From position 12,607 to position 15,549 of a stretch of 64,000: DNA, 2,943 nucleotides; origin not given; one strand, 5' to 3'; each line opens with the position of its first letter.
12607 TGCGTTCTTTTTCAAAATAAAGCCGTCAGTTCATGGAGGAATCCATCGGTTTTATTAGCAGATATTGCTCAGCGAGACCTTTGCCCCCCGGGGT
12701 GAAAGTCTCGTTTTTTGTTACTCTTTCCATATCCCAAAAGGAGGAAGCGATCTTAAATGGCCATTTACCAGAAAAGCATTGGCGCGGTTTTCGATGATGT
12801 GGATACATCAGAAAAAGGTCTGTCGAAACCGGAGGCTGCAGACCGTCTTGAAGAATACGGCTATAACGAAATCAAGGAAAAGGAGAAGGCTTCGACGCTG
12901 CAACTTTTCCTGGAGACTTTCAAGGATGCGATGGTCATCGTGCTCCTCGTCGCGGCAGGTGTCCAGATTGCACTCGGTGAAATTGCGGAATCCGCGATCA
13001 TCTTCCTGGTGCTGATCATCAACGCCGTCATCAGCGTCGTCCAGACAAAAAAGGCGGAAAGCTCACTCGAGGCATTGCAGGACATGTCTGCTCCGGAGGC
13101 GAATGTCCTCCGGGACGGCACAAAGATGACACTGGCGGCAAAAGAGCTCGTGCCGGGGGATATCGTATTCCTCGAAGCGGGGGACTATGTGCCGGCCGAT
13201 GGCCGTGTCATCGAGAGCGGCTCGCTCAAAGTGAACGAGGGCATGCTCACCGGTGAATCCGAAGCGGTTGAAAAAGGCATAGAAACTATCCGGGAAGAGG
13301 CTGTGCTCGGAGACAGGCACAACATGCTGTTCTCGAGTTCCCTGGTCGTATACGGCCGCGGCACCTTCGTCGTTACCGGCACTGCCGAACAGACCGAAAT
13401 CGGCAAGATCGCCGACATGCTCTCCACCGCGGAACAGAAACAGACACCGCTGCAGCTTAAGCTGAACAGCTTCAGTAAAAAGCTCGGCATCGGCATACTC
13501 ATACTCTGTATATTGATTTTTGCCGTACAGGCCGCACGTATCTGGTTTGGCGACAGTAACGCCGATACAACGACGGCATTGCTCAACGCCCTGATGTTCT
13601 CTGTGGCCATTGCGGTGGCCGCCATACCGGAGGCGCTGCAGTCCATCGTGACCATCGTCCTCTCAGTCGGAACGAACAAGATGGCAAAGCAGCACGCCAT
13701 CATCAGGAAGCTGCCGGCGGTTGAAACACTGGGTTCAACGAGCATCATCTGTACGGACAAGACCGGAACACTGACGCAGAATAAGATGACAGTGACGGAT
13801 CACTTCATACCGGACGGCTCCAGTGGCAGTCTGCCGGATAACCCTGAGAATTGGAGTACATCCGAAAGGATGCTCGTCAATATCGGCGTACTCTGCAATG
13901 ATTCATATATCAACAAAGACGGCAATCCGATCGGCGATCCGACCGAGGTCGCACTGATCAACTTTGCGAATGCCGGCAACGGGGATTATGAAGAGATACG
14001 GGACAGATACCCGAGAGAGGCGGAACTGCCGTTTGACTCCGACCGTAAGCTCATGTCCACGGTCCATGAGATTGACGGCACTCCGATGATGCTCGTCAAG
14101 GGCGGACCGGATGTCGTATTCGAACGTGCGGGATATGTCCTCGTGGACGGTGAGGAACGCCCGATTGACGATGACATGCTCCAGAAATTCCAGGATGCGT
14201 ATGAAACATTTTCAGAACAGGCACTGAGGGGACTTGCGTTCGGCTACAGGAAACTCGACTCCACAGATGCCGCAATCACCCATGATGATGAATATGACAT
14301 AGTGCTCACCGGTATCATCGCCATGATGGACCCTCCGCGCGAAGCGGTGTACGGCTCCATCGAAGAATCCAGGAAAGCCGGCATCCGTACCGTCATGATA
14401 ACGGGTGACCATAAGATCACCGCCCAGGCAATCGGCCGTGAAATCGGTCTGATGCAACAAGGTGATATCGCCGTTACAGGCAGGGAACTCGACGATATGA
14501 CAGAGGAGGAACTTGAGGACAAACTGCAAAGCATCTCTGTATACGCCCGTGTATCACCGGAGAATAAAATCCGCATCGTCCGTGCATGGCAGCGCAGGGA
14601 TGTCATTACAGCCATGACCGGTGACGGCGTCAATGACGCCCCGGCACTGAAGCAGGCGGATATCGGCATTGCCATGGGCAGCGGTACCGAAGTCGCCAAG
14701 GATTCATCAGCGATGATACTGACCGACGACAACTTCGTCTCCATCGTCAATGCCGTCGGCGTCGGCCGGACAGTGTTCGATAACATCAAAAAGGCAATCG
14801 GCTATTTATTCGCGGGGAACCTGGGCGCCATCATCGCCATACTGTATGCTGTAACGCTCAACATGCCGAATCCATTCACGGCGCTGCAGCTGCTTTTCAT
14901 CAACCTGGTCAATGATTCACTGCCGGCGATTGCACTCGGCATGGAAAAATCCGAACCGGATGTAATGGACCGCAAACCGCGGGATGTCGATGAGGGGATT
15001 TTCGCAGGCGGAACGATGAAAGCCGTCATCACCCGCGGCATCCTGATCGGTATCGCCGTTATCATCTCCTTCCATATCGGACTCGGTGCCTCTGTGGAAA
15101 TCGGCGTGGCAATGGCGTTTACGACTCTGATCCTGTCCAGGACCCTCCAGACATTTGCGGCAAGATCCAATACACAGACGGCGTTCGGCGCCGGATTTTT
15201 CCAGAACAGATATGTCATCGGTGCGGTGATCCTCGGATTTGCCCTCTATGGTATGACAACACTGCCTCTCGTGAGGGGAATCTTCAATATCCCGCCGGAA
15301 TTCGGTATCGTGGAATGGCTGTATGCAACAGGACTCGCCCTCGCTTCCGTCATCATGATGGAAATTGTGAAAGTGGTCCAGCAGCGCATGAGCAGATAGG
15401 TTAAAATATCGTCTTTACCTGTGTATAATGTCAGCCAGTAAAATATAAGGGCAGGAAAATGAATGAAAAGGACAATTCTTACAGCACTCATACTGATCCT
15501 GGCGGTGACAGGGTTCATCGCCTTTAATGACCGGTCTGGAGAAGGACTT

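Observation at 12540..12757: Candidate Mn2+ (yybP-ykoY) riboswitch with an attenuator upstream of a P-type cation ATPase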

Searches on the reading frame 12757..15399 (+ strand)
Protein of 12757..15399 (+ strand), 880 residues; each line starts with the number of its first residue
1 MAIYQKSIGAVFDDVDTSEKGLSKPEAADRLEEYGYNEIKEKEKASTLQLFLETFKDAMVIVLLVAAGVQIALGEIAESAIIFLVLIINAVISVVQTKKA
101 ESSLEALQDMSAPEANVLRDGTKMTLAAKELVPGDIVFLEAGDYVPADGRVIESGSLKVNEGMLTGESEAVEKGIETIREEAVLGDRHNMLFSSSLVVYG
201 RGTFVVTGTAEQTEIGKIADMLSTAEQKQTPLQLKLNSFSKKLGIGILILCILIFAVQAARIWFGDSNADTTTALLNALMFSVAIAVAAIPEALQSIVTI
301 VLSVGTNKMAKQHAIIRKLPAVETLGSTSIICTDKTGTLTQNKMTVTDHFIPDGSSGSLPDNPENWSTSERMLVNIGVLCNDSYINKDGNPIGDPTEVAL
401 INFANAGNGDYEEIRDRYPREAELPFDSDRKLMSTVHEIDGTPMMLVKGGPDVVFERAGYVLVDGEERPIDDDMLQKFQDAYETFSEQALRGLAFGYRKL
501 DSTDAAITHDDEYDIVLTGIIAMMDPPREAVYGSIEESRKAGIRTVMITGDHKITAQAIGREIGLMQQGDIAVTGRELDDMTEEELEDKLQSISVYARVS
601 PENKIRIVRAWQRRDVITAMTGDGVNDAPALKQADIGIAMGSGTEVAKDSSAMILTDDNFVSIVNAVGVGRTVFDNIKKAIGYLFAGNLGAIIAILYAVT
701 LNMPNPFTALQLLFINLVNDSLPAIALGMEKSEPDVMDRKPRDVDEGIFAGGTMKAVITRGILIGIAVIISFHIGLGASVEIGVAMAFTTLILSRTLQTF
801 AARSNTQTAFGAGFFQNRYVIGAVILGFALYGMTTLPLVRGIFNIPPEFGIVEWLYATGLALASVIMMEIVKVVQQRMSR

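Call 7: search_protein_families(library=ncbifam, proteins=[window:12757-15399:+])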
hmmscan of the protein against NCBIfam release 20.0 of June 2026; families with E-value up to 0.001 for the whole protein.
window:12757-15399:+ (880 aa): 22 families
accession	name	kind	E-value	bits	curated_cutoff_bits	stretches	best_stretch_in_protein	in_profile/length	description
TIGR01116.1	ATPase-IIA1_Ca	equivalog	3e-188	627.6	703.4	1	52-874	2-797/799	calcium-translocating P-type ATPase, SERCA-type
TIGR01522.1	ATPase-IIA2_Ca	equivalog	2e-183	611.4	798.3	1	13-877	14-852/854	calcium-transporting P-type ATPase, PMR1-type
TIGR01517.1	ATPase-IIB_Ca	equivalog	9.6e-144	480.6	507.05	1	18-874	52-879/882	calcium-translocating P-type ATPase, PMCA-type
TIGR01106.1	ATPase-IIC_X-K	subfamily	1.7e-143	479.7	946.1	2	18-572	33-614/997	Na,H/K antiporter P-type ATPase subunit alpha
TIGR01523.1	ATPase-IID_K-Na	equivalog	1.4e-137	459.9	645.05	2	373-774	433-856/997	potassium/sodium efflux P-type ATPase, fungal-type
TIGR01647.1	ATPase-IIIA_H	equivalog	2.6e-119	399.5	615.5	1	21-734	1-651/755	plasma-membrane proton-efflux P-type ATPase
TIGR01524.1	ATPase-IIIB_Mg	equivalog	1.4e-116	390.4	610.75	1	11-743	23-728/867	magnesium-translocating P-type ATPase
NF011702.0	PRK15122.1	subfamily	1.1e-102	344.6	975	1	6-745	34-769/907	magnesium-translocating P-type ATPase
TIGR01494.1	ATPase_P-type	subfamily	9e-90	301.4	62.3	3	82-353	2-236/478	HAD-IC family P-type ATPase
TIGR01525.1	ATPase-IB_hvy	subfamily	7.3e-73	246.3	346.25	3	61-351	3-272/560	heavy metal translocating P-type ATPase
TIGR01657.1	P-ATPase-V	hypoth_equivalog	3.7e-67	226.7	618.25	2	4-578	123-710/1055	ATP13A2 family polyamine export P-type ATPase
TIGR01511.1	ATPase-IB1_Cu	subfamily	9.9e-57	193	397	3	78-349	45-282/542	copper-translocating P-type ATPase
TIGR01512.1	ATPase-IB2_Cd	subfamily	1.1e-54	186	313.5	4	62-259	4-184/494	cadmium family heavy metal-translocating P-type ATPase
NF008262.1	PRK11033.1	equivalog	9.9e-45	153.2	1005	3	62-349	181-446/731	zinc/cadmium/mercury/lead-transporting ATPase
TIGR01497.1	kdpB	equivalog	1.2e-40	139.3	527.9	3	597-698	490-591/675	potassium-transporting ATPase subunit KdpB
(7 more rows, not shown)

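Call 8: search_protein_families(library=pfam, proteins=[window:12757-15399:+])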
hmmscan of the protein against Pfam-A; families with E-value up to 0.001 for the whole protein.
window:12757-15399:+ (880 aa): 6 families
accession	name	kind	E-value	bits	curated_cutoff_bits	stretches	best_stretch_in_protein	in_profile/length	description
PF00122.25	E1-E2_ATPase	-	2.2e-51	174.4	28.1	1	110-312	2-181/181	E1-E2 ATPase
PF00689.26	Cation_ATPase_C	-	1.8e-40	139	27.3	1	704-873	1-174/175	Cation transporting ATPase, C-terminus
PF13246.12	Cation_ATPase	-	8.8e-22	77.4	21.7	1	378-460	1-90/91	Cation transport ATPase (P-type)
PF00690.31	Cation_ATPase_N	-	1.7e-18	66.5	20.4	1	4-69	2-68/69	Cation transporter/ATPase, N-terminus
PF00702.32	Hydrolase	-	7.1e-15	56.3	26.4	1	330-635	3-191/191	haloacid dehalogenase-like hydrolase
PF08282.18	Hydrolase_3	-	9.2e-05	22.7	20.9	1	618-665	206-253/255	haloacid dehalogenase-like hydrolase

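Call 9: find_related_loci(query=window:12757-15399:+, collection=genome_contigs, flank=1500)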
Query window:12757-15399:+ (880 aa) in genome_contigs; peptide patterns used: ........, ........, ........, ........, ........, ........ (x = any residue, [..] = any of these).
600 stretches matched a pattern (row limit reached: there are more); 583 encode a relative of the query (tblastn E <= 1e-3); the best 80 are kept; 80 distinct loci.
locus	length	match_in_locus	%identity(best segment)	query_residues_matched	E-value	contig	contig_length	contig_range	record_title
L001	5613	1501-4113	72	1-874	0e+0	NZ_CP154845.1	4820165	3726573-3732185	Robertmurraya sp. 2P01SA chromosome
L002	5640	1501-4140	67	1-880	0e+0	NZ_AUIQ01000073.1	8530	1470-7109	Tetragenococcus muriaticus DSM 15685 G577DRAFT_scaffold00071.71_C, whole genome shotgun sequence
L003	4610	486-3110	67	1-878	0e+0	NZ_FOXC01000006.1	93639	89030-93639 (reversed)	Halolactibacillus halophilus strain DSM 17073, whole genome shotgun sequence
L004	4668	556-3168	62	1-874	0e+0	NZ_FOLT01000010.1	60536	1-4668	Alkalibacterium subtropicum strain DSM 23664, whole genome shotgun sequence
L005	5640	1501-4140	63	1-880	0e+0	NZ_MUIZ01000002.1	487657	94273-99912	Lactococcus petauri strain 159469 NODE_2_length_487657_cov_104.06_ID_2310, whole genome shotgun sequence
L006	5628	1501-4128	72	1-876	0e+0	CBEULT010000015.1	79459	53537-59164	MAG TPA_asm: uncultured Thermoactinomyces sp. isolate SRR13515397_maxbin2_1 genome assembly, contig: ERZ25510992.25, who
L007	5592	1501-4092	48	4-880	0e+0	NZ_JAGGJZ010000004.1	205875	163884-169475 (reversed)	Clostridium moniliforme strain DSM 3984 Ga0454105_04, whole genome shotgun sequence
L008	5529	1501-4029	48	14-880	0e+0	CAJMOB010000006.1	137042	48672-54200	TPA_asm: uncultured bacterium isolate ERR1430482-bin.12 genome assembly, contig: NODE_68_length_137042_cov_9.859855, who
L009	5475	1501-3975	50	4-847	0e+0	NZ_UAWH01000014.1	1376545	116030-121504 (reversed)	Clostridium paraputrificum strain NCTC11833, whole genome shotgun sequence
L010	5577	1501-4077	47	4-874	0e+0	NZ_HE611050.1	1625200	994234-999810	Clostridium senegalense JC122 strain JC122T, whole genome shotgun sequence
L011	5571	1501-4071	46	11-879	0e+0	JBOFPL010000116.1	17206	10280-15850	MAG: Cellulosilyticaceae bacterium isolate WFFMC_MAG_237 k139_445644_flag=0_multi=8.1229_len=17206, whole genome shotgun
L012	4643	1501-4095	47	4-877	0e+0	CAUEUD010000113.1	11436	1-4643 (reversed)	MAG TPA_asm: Eubacterium limosum isolate SRR13494512_bin.29_MetaWRAP_v1.3_MAG genome assembly, contig: ERZ19211537.1964,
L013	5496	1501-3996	48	4-847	0e+0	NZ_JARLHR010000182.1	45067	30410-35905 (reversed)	MAG: Clostridium sp. isolate MAG_CA253 MetaCoAG_Bin_253_sub_Anoxic_k141_1703476, whole genome shotgun sequence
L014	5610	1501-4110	48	2-876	0e+0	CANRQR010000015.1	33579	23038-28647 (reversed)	MAG TPA_asm: uncultured Lactobacillus sp. isolate SRR19759471_bin.27_metawrap_v1.3_MAG genome assembly, contig: NODE.126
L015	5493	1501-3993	46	4-845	0e+0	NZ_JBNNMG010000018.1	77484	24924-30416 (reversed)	Lysinibacillus sp. NPDC047702 NPDC047702_96_A8.ctg-0018, whole genome shotgun sequence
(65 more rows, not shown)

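Call 30: search_solved_structures(query=window:12757-15399:+, max_evalue=1e-50, show_alignments=0)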
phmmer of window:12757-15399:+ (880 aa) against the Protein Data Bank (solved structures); distinct sequences matched with E-value up to 1e-50: 70 (the best 60 are shown).
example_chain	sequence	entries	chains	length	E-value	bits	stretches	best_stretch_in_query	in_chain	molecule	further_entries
6zhf_A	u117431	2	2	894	0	1365.6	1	3-878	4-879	Calcium-transporting ATPase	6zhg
9euq_A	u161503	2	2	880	0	1365.5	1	3-878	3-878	Calcium-transporting ATPase lmo0841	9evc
6zhh_A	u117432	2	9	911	0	1358.8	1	3-878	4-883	Calcium-transporting ATPase | Calcium-transporting ATPase lmo0841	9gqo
3tlm_A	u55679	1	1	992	9.8e-145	486.9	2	398-768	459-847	Sarcoplasmic/endoplasmic reticulum calcium ATPase 1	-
8owa_A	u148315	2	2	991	1.2e-144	486.6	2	398-768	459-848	Sarcoplasmic/endoplasmic reticulum calcium ATPase 1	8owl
4bew_A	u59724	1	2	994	1.3e-144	486.5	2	399-768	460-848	SARCOPLASMIC/ENDOPLASMIC RETICULUM CALCIUM ATPASE 1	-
1iwo_A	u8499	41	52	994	1.3e-144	486.5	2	399-768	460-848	Sarcoplasmic/endoplasmic reticulum calcium ATPase 1 | Sarcoplasmic/endoplasmic reticulum calcium ATPase 1a | Sarcoplasmic/endoplasmic reticulum calcium ATPase 1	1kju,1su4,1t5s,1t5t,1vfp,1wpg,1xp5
2dqs_A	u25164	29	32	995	1.3e-144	486.5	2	398-768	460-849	Sarcoplasmic/endoplasmic reticulum calcium ATPase 1 | SERCA1a | SARCOPLASMIC ENDOPLASMIC RETICULUM CALCIUM ATPASE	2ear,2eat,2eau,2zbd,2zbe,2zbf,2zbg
3w5b_A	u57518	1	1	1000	1.4e-144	486.4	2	398-768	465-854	SERCA1a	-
27qy_A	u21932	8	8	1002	1.4e-144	486.4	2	398-768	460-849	Sarcoplasmic/endoplasmic reticulum calcium ATPase 1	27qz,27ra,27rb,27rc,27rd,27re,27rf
4nab_A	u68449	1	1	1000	3.1e-144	485.3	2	399-768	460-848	Sarcoplasmic/endoplasmic reticulum calcium ATPase 1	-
5zmw_A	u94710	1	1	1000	3.2e-144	485.2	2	398-768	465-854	Sarcoplasmic/endoplasmic reticulum calcium ATPase 1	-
6rb2_A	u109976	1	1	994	8.9e-144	483.8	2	399-768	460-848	Sarcoplasmic/endoplasmic reticulum calcium ATPase 1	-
5zmv_A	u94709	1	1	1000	9.3e-144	483.7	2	398-768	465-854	Sarcoplasmic/endoplasmic reticulum calcium ATPase 1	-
7bt2_A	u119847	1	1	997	1.4e-140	473.2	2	403-769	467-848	Sarcoplasmic/endoplasmic reticulum calcium ATPase 2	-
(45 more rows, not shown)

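Call 32: search_solved_structures(query=window:12757-15399:+, max_evalue=1e-300, show_alignments=1)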
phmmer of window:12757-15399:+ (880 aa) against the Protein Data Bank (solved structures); distinct sequences matched with E-value up to 1e-300: 3.
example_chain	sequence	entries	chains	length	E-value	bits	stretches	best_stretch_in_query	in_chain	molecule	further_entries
6zhf_A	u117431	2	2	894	0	1365.6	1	3-878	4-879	Calcium-transporting ATPase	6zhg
9euq_A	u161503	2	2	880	0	1365.5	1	3-878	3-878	Calcium-transporting ATPase lmo0841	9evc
6zhh_A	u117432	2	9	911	0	1358.8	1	3-878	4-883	Calcium-transporting ATPase | Calcium-transporting ATPase lmo0841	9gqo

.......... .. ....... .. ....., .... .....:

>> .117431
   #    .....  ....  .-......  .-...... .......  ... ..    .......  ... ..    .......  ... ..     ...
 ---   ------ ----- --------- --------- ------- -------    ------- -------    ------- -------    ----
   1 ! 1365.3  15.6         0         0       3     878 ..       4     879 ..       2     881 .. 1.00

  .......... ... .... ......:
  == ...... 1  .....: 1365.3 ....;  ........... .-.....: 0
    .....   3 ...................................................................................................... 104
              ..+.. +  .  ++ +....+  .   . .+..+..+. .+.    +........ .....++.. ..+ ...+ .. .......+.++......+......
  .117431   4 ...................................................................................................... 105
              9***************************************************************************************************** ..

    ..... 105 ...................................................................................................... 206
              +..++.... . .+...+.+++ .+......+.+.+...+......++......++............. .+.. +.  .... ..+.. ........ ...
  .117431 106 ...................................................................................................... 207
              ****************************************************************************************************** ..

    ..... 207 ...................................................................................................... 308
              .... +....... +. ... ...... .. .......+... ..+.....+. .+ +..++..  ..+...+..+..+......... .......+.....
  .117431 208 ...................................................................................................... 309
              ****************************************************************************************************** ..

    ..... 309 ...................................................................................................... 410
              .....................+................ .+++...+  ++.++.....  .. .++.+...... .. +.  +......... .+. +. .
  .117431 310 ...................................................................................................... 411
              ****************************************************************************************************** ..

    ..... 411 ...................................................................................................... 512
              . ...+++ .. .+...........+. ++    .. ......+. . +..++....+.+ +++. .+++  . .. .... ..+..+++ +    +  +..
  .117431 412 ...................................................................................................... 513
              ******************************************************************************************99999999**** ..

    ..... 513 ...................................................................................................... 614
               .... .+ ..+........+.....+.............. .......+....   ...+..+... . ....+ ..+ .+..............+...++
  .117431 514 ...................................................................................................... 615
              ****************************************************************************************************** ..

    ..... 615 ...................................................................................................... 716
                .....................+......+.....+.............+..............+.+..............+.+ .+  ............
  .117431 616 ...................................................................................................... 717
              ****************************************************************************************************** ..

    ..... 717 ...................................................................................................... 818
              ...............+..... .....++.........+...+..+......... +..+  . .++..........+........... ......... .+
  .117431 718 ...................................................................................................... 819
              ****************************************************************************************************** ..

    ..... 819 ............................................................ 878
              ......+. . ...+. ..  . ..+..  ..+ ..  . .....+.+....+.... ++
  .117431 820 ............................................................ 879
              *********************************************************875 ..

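Call 36: find_encoding_contigs(protein=window:12757-15399:+, flank=1500, max_places=4)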
Protein window:12757-15399:+ (880 aa): no gene with exactly this product is on record in the collection.

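Call 37: find_homologous_proteins(query=window:12757-15399:+, max_evalue=1e-100)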
Query window:12757-15399:+ (880 aa): 7997 proteins with E <= 1e-100 among 8000 candidates; the best 120 are listed.
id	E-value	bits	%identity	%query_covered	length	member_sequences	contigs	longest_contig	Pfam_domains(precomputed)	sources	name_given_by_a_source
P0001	0.0e+0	1797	94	100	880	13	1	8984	PF00702.33,PF13246.13,PF00689.27,PF00690.32,PF00122.26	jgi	-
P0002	0.0e+0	1706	89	100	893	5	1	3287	PF00702.33,PF13246.13,PF00689.27,PF00690.32,PF00122.26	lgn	-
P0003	0.0e+0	1675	87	100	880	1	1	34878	PF00702.33,PF13246.13,PF00689.27,PF00690.32,PF00122.26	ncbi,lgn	-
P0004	0.0e+0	1541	80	100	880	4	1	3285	PF00702.33,PF13246.13,PF00689.27,PF00690.32,PF00122.26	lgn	-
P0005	0.0e+0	1536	80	100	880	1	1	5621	PF00702.33,PF13246.13,PF00689.27,PF08282.19,PF00690.32,PF00122.26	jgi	jgi:calcium-translocating P-type ATPase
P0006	0.0e+0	1511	78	99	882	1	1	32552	PF00702.33,PF13246.13,PF00689.27,PF08282.19,PF00690.32,PF00122.26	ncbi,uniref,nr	ncbi:cation-translocating P-type ATPase [Bacillaceae bacterium SIJ1]|uniref:cation-translocating P-t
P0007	0.0e+0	1480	77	100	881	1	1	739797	PF00702.33,PF13246.13,PF00689.27,PF00690.32,PF00122.26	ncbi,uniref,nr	ncbi:ATPase [Virgibacillus profundi]|uniref:P-type Ca(2+) transporter n=1 Tax=Virgibacillus profundi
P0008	0.0e+0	1475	77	100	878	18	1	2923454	PF00702.33,PF13246.13,PF00689.27,PF00690.32,PF00122.26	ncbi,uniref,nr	ncbi:cation-translocating P-type ATPase [Virgibacillus pantothenticus]|uniref:cation-translocating P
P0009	0.0e+0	1474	77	100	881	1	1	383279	PF00702.33,PF13246.13,PF00689.27,PF00690.32,PF00122.26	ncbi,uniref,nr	ncbi:ATPase [Virgibacillus indicus]|uniref:P-type Ca(2+) transporter n=1 Tax=Virgibacillus indicus T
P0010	0.0e+0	1473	77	100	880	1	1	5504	PF00702.33,PF13246.13,PF00689.27,PF08282.19,PF00690.32,PF00122.26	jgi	jgi:calcium-translocating P-type ATPase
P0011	0.0e+0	1466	76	100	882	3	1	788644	PF00702.33,PF13246.13,PF00689.27,PF00690.32,PF00122.26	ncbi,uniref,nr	ncbi:cation-translocating P-type ATPase [Oceanobacillus sojae]|uniref:cation-translocating P-type AT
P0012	0.0e+0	1465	77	100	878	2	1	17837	PF00702.33,PF13246.13,PF00689.27,PF08282.19,PF00690.32,PF00122.26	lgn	-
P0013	0.0e+0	1462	76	100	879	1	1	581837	PF00702.33,PF13246.13,PF00689.27,PF08282.19,PF00690.32,PF00122.26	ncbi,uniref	ncbi:cation-translocating P-type ATPase [Aneurinibacillus sp. REN35]|uniref:cation-translocating P-t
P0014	0.0e+0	1462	76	100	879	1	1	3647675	PF00702.33,PF13246.13,PF00689.27,PF00690.32,PF00122.26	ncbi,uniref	ncbi:cation-translocating P-type ATPase [Bacillus sp. FJAT-52991]|uniref:Cation-translocating P-type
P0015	0.0e+0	1461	76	100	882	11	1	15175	PF00702.33,PF13246.13,PF00689.27,PF00690.32,PF00122.26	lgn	-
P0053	0.0e+0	1430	75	99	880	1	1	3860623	PF00702.33,PF13246.13,PF00689.27,PF00690.32,PF00122.26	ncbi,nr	ncbi:ATPase [Oceanobacillus iheyensis]|nr:ATPase [Oceanobacillus iheyensis]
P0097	0.0e+0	1391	73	100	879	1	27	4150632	PF00702.33,PF13246.13,PF00689.27,PF00690.32,PF00122.26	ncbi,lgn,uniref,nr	ncbi:ATPase [Halobacillus halophilus]|uniref:Heavy metal-transporting P-type ATPase n=1 Tax=Halobaci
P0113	0.0e+0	1365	71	100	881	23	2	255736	PF00702.33,PF13246.13,PF00689.27,PF08282.19,PF00690.32,PF00122.26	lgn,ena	-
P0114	0.0e+0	1365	71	100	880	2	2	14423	PF00702.33,PF13246.13,PF00689.27,PF08282.19,PF00690.32,PF00122.26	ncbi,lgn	ncbi:MAG: cation-translocating P-type ATPase [Bacillus sp. (in: firmicutes)]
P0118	0.0e+0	1363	70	100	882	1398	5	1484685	PF00702.33,PF13246.13,PF00689.27,PF08282.19,PF00690.32,PF00122.26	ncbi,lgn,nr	ncbi:calcium-transporting ATPase [Listeria monocytogenes]|nr:cation-translocating P-type ATPase [Lis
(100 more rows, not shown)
